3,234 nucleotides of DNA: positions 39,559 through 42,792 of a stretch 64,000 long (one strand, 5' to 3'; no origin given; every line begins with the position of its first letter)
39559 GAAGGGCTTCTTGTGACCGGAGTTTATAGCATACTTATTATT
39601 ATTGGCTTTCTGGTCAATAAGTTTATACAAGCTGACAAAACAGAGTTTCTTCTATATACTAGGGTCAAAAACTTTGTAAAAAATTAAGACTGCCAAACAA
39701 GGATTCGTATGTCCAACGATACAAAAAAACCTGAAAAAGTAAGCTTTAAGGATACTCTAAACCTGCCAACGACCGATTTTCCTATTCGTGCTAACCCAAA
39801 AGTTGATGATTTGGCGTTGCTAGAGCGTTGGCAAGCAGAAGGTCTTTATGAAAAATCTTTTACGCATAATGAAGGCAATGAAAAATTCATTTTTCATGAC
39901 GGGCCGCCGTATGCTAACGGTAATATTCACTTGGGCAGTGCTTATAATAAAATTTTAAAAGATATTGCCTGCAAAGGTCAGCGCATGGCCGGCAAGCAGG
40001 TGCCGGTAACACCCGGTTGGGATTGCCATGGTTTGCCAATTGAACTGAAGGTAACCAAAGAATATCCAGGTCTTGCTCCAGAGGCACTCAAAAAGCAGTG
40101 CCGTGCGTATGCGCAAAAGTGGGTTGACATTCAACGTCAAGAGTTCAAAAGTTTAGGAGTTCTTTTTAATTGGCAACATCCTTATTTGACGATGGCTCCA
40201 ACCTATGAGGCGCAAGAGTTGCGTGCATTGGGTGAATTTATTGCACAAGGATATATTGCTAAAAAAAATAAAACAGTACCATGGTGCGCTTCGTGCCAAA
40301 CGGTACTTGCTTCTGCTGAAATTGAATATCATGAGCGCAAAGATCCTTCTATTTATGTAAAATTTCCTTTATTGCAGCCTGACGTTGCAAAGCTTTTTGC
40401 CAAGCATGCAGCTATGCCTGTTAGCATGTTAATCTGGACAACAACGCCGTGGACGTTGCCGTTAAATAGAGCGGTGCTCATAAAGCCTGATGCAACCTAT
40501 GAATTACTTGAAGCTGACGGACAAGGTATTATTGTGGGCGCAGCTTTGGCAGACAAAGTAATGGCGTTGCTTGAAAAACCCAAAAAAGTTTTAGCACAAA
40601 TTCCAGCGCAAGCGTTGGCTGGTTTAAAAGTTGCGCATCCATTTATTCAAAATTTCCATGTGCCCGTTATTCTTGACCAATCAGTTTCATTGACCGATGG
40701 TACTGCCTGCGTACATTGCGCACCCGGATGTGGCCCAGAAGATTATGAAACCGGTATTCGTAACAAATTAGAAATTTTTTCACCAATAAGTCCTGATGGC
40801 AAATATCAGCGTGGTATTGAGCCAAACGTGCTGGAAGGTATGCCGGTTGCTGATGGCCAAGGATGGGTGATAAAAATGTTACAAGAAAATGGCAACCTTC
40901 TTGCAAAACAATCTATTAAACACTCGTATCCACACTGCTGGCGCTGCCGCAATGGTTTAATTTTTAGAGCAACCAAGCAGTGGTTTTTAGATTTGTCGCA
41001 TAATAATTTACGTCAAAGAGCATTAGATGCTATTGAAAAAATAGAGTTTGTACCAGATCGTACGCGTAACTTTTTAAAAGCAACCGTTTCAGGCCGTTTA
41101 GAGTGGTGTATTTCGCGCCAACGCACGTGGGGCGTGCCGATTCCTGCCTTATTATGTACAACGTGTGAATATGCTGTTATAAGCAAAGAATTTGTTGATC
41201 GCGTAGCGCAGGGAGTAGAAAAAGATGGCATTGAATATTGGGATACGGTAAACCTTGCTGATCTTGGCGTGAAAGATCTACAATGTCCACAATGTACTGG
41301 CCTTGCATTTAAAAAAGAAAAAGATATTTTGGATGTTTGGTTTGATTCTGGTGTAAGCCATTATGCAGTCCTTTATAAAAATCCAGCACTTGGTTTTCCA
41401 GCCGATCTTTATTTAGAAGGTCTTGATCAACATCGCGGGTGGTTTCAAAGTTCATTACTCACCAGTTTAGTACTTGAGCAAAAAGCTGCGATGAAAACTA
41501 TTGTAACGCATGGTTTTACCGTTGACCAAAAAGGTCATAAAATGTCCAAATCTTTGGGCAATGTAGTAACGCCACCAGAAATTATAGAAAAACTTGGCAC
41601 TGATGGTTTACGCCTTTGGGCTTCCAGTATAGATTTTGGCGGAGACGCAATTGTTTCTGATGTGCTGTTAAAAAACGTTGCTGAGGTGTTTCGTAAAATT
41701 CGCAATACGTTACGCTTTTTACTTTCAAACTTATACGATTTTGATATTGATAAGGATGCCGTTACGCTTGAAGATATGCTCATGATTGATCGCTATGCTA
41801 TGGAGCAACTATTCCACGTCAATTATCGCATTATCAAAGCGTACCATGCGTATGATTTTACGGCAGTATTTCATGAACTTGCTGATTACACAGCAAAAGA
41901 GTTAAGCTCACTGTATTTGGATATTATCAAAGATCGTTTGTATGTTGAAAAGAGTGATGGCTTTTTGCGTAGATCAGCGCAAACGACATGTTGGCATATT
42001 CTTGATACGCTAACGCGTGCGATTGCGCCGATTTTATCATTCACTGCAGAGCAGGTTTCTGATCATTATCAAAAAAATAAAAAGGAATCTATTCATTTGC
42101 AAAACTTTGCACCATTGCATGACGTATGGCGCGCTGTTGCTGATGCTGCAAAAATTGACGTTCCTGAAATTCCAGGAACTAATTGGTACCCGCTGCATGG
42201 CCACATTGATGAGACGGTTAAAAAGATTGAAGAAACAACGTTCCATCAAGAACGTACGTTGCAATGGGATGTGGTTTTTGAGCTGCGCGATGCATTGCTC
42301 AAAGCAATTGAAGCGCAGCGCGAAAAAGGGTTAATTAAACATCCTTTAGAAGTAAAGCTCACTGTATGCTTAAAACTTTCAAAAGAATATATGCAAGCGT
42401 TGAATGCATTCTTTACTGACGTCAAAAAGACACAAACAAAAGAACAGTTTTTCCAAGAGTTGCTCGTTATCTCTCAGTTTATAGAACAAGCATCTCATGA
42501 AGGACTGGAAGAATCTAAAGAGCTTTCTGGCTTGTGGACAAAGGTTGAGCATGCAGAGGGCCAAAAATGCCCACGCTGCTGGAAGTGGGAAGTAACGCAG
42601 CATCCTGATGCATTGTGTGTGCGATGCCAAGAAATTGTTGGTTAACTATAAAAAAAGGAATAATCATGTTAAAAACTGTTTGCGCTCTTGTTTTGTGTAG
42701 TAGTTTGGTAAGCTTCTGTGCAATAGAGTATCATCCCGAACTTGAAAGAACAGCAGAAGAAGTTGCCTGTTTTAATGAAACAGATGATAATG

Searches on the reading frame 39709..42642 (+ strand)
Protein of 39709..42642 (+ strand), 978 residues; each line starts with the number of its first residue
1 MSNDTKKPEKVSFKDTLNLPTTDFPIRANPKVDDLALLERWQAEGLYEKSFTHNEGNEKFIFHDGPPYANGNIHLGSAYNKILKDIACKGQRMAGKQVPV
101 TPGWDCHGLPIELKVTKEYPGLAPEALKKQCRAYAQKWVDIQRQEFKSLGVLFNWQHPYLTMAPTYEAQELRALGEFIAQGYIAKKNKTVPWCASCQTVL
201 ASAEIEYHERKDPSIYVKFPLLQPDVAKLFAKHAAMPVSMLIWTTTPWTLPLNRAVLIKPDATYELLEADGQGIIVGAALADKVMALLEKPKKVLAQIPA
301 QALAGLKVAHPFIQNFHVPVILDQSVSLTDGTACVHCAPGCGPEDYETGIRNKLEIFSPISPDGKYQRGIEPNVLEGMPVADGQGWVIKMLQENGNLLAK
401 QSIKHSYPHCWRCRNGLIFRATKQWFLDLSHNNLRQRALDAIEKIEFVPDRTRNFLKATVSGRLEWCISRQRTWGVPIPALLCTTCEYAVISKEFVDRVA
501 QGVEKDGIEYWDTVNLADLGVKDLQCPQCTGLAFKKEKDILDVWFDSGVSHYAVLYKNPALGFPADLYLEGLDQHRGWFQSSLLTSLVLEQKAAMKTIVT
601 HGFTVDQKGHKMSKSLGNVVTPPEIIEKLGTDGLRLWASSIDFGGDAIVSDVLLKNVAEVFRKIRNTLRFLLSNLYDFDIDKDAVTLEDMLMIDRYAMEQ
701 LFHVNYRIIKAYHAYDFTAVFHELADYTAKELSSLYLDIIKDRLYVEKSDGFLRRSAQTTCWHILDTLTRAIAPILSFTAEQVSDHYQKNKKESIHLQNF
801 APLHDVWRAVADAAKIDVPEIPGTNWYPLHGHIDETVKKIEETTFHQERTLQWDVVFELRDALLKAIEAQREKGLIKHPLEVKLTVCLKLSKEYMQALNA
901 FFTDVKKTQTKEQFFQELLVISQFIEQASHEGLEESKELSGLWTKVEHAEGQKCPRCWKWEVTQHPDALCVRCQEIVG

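Call 36: search_protein_families(library=ncbifam, proteins=[window:39709-42642:+], max_evalue=0.00001)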
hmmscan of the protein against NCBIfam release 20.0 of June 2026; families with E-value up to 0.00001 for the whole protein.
window:39709-42642:+ (978 aa): 15 families
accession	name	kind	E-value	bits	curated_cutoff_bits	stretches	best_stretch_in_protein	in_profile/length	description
TIGR00392.1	ileS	equivalog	6.8e-242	805.3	621.4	1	24-812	2-817/861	isoleucine--tRNA ligase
NF040702.1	ileS_w_GNAT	exception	5.6e-223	742.8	1999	2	274-975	448-1088/1100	isoleucine--tRNA ligase, N-acetyltransferase domain-containing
NF009687.0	PRK13208.1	equivalog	5e-115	385.5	738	2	301-803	237-718/801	valine--tRNA ligase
TIGR00422.1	valS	equivalog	6.6e-115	385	612.1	2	302-802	239-713/863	valine--tRNA ligase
NF000257.1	MupA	exception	7.6e-97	325.2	1900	1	40-803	15-774/1024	mupirocin-resistant isoleucine--tRNA ligase MupA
NF004349.1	PRK05729.1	equivalog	5.5e-93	312.7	704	2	301-808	232-703/860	valine--tRNA ligase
NF000258.1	MupB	exception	6.5e-93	312.2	1900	1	33-801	8-774/1033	mupirocin-resistant isoleucine--tRNA ligase MupB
NF011492.0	PRK14900.1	equivalog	1.6e-63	215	1783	2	301-788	247-708/1044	valine--tRNA ligase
NF000540.1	alt_ValS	exception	3.8e-60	203.8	900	2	375-806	337-759/827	valine--tRNA ligase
NF008957.0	PRK12300.1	subfamily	8.6e-44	149.7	677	3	39-346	15-322/946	leucine--tRNA ligase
TIGR00395.1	leuS_arch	equivalog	1.3e-38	132.7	648.5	2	39-348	9-318/938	leucine--tRNA ligase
TIGR00396.1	leuS_bact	equivalog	4.2e-34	117.8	548.4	1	48-205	19-167/843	leucine--tRNA ligase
TIGR00398.1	metG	equivalog_domain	1.2e-28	100.1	336.35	2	67-203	8-133/530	methionine--tRNA ligase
NF001100.0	PRK00133.1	equivalog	1.3e-24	86.7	587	1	66-201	13-137/676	methionine--tRNA ligase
NF008900.0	PRK12267.1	equivalog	1.2e-16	60.4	598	1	594-653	283-342/648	methionine--tRNA ligase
